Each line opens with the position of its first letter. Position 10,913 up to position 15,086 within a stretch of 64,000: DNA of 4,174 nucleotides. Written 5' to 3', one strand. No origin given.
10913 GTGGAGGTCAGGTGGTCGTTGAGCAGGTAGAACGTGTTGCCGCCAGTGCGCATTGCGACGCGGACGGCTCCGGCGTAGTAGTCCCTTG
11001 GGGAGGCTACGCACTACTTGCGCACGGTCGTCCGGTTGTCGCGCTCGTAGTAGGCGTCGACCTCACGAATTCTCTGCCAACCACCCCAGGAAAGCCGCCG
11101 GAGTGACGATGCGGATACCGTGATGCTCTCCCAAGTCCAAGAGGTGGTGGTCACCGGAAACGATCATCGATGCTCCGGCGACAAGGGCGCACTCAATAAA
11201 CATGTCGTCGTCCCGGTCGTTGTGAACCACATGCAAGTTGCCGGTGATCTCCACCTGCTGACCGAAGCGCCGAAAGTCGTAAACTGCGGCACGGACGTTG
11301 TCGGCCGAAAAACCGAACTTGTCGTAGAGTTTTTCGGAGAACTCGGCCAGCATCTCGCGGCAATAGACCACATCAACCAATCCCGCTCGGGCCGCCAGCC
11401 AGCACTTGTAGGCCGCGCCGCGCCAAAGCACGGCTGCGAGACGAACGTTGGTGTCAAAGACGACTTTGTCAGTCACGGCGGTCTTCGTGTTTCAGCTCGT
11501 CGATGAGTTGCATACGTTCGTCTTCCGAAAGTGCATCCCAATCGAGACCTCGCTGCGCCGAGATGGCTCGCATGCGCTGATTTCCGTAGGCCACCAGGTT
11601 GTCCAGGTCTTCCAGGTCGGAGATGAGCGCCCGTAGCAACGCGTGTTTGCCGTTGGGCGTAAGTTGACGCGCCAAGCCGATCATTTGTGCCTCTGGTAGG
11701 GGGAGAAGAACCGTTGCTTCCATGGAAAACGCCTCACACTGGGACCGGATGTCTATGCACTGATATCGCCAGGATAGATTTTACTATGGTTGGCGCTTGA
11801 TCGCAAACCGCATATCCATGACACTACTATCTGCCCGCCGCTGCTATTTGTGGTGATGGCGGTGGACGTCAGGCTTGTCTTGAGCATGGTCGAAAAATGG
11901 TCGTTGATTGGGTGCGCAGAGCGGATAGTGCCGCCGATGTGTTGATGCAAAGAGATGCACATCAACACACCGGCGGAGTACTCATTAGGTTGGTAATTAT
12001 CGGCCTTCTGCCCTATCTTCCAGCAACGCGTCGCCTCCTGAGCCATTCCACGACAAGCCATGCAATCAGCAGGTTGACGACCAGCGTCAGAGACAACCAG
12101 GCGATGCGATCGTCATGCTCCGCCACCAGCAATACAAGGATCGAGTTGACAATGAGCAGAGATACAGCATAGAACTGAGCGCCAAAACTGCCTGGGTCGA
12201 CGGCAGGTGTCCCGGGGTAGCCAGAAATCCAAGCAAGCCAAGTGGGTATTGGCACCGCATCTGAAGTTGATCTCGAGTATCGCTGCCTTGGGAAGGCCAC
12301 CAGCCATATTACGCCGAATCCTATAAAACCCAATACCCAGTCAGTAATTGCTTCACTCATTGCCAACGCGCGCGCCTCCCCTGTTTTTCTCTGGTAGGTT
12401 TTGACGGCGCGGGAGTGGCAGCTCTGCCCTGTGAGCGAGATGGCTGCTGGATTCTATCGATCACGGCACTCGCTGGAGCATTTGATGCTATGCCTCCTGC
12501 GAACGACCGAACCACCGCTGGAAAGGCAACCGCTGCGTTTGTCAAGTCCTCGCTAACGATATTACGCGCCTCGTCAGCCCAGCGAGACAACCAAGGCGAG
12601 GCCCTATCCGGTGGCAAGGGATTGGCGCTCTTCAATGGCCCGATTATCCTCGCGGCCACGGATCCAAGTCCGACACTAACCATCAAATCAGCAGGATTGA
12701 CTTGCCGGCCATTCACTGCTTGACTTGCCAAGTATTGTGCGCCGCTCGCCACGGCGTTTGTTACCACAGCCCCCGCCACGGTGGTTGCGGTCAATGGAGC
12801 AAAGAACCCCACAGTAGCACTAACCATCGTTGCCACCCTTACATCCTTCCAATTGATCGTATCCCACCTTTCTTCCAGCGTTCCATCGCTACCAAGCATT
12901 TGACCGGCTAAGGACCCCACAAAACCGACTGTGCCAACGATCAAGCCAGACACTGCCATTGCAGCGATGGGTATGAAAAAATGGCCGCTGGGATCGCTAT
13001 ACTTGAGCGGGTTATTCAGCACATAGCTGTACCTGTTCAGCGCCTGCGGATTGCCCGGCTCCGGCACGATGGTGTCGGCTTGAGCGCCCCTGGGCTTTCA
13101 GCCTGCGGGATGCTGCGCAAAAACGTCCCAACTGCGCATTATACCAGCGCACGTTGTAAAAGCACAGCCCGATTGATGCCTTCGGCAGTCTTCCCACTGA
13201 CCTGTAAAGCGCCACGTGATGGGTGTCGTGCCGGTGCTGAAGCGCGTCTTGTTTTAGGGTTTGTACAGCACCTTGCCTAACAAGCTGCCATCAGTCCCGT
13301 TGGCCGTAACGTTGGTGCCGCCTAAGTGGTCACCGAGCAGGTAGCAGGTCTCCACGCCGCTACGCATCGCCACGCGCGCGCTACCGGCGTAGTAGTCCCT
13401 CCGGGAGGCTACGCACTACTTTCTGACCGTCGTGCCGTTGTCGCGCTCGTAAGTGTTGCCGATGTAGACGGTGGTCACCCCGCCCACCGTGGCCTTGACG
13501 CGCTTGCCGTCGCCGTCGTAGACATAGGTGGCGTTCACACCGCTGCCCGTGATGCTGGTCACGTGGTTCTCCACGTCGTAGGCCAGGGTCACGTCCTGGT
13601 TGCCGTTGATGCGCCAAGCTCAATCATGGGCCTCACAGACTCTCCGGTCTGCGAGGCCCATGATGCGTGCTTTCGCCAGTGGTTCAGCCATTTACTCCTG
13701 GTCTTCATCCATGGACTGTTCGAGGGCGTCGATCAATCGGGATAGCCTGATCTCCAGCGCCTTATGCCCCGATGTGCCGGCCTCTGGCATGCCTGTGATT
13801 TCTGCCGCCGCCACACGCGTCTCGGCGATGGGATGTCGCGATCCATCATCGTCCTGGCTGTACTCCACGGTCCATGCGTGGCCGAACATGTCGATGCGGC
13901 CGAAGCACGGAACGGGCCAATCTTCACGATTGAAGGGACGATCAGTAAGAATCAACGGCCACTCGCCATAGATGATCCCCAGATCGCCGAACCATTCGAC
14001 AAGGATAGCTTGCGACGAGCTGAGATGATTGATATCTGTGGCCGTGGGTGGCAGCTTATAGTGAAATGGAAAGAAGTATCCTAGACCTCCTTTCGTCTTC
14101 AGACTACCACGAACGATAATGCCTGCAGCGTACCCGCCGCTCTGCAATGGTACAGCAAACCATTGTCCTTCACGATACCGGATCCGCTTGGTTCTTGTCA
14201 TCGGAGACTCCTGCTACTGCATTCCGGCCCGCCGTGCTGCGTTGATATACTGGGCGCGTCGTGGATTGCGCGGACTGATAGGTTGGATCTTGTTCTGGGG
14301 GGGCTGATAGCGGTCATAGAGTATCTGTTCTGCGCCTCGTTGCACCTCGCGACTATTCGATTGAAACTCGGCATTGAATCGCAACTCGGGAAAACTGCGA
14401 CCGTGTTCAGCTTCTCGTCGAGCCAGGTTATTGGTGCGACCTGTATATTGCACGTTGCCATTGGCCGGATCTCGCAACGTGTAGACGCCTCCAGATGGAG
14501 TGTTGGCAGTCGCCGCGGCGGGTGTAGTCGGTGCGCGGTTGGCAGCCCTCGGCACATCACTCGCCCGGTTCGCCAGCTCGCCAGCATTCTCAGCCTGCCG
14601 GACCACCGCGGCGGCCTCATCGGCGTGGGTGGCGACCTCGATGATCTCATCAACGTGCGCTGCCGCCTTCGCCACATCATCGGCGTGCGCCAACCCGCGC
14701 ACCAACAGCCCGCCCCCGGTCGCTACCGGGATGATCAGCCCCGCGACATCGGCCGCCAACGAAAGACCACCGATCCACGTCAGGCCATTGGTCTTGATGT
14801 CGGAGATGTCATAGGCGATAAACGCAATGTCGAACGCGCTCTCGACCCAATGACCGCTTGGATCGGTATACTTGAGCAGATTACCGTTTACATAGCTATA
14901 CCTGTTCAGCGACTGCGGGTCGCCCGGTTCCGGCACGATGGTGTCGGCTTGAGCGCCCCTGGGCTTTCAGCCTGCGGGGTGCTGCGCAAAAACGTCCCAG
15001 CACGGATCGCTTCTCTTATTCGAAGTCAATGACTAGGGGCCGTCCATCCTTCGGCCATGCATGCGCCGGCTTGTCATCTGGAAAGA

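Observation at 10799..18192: Identical 34-nt GC-rich hairpin insertion that breaks the reading frame exactly at the RHS core/tip junction in four of five cassettes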

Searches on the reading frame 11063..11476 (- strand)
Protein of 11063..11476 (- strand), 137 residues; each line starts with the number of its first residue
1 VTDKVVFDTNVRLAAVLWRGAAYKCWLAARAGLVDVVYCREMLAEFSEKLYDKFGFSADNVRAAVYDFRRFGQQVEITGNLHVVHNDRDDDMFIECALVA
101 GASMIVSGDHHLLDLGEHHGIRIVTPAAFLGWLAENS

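Call 8: search_protein_families(library=pfam, proteins=[window:11063-11476:-], max_evalue=0.01)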
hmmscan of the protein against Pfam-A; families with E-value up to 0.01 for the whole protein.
window:11063-11476:- (137 aa): 1 family
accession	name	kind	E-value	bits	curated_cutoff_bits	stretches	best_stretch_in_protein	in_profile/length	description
PF13470.12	PIN_3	-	9e-16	59.2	27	1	4-111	1-115/115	PIN domain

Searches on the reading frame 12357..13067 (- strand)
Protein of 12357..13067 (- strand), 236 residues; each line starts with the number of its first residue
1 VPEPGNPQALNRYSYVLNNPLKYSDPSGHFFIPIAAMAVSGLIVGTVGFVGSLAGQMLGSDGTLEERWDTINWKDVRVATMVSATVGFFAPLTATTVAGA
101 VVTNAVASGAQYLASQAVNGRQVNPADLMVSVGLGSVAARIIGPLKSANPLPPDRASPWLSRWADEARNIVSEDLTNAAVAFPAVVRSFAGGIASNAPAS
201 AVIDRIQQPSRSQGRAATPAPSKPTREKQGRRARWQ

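Call 8: search_protein_families(library=pfam, proteins=[window:12357-13067:-], max_evalue=0.01)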
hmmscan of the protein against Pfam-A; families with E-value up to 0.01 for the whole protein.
window:12357-13067:- (236 aa): 0 families

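Call 46: search_protein_families(library=ncbifam, proteins=[window:12357-13067:-], max_evalue=0.01)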
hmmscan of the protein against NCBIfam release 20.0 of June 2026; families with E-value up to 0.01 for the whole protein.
window:12357-13067:- (236 aa): 1 family
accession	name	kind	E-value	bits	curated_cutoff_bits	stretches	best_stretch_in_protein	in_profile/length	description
TIGR03696.1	Rhs_assc_core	domain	2e-05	25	32.5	1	7-29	54-76/76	RHS repeat-associated core domain-containing protein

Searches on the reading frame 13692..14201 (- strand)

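Call 8: search_protein_families(library=pfam, proteins=[window:13692-14201:-], max_evalue=0.01)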
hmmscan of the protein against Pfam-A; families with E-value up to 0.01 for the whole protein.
window:13692-14201:- (169 aa): 1 family
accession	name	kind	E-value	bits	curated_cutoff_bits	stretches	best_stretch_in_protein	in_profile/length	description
PF15428.11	Imm26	-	3.9e-17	62.9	23.3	1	10-106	1-101/107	Immunity protein 26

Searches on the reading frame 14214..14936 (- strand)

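Call 8: search_protein_families(library=pfam, proteins=[window:14214-14936:-], max_evalue=0.01)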
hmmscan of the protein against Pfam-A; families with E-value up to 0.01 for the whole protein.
window:14214-14936:- (240 aa): 1 family
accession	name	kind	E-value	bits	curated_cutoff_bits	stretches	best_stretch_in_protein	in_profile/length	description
PF01541.30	GIY-YIG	-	0.001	19.8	22.6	1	149-178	2-30/78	GIY-YIG catalytic domain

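Call 46: search_protein_families(library=ncbifam, proteins=[window:14214-14936:-], max_evalue=0.01)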
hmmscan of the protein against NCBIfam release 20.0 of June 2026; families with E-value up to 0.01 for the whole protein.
window:14214-14936:- (240 aa): 1 family
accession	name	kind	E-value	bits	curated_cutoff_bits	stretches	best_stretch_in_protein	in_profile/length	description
TIGR03696.1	Rhs_assc_core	domain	0.00072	20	32.5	1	7-29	54-76/76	RHS repeat-associated core domain-containing protein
